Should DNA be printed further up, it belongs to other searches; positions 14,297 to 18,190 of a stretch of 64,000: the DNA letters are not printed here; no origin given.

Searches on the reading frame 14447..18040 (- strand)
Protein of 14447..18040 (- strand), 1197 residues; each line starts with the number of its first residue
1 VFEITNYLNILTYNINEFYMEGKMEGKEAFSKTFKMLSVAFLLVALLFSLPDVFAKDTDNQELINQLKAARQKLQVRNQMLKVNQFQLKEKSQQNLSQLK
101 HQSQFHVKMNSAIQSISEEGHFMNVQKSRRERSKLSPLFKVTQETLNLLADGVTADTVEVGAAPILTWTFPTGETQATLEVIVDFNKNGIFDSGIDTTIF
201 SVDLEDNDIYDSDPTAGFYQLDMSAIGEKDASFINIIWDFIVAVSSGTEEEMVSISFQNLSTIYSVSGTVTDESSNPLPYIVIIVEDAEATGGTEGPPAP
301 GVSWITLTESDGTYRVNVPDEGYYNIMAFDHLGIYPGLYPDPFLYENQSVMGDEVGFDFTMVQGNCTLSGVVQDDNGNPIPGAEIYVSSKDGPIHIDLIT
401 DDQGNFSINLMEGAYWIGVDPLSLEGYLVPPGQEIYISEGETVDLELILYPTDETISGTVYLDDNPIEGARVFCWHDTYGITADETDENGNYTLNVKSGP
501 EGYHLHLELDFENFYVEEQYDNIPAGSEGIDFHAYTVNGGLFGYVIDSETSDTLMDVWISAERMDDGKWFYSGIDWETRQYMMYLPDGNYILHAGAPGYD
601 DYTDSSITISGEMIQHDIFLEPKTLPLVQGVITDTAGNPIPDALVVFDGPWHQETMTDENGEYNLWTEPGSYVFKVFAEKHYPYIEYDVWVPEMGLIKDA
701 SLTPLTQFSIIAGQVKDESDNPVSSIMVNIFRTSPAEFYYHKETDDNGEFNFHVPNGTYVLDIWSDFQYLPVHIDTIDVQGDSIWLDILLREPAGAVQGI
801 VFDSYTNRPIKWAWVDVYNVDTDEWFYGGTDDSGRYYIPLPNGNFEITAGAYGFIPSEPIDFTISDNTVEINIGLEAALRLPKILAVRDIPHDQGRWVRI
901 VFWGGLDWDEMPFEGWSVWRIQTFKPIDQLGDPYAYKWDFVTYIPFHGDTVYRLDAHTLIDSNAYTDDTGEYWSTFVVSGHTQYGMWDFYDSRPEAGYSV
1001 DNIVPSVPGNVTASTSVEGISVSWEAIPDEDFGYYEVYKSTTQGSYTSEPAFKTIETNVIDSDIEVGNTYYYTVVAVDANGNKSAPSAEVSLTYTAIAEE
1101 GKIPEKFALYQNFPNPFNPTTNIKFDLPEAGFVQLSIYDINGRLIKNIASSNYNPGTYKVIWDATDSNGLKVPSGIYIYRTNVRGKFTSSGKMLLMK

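Call 60: search_protein_families(library=pfam, proteins=[window:14447-18040:-], max_evalue=0.00001)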
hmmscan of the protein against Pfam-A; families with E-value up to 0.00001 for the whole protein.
window:14447-18040:- (1197 aa): 11 families
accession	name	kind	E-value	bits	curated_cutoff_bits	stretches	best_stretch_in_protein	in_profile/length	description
PF13620.12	CarboxypepD_reg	-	7.4e-60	199.7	32.3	4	367-447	1-79/82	Carboxypeptidase regulatory-like domain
PF13715.12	CarbopepD_reg_2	-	1.7e-33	114.9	32.2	0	368-420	1-51/88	CarboxypepD_reg-like domain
PF02369.22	Big_1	-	4.2e-15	56.1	34.9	0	366-410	19-66/93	Bacterial Ig-like domain (group 1)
PF20598.4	DUF6795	-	3.3e-10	40.6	27.4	0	456-497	1-46/103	Domain of unknown function (DUF6795)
PF17802.7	SpaA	-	5.4e-10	39.7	23.1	0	374-438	9-77/91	Prealbumin-like fold domain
PF13860.13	FlgD_ig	-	3.7e-09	36.9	27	1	1122-1177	11-69/79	FlgD Ig-like domain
PF10670.15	DUF4198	-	3.4e-08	34.3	34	0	376-417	156-203/209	Domain of unknown function (DUF4198)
PF00775.27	Dioxygenase_C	-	8.6e-08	32.3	27.3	0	706-757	27-76/182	Dioxygenase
PF07210.18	DUF1416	-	1.4e-07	31.8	23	0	707-761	18-70/97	Protein of unknown function (DUF1416)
PF08400.16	phage_tail_N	-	1.1e-06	29.1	26.6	0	710-783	4-81/134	Prophage tail fibre N-terminal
PF25020.1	TTR_TEN1-4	-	1.4e-06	28.5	27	0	626-693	7-75/86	Teneurin TTR-like domain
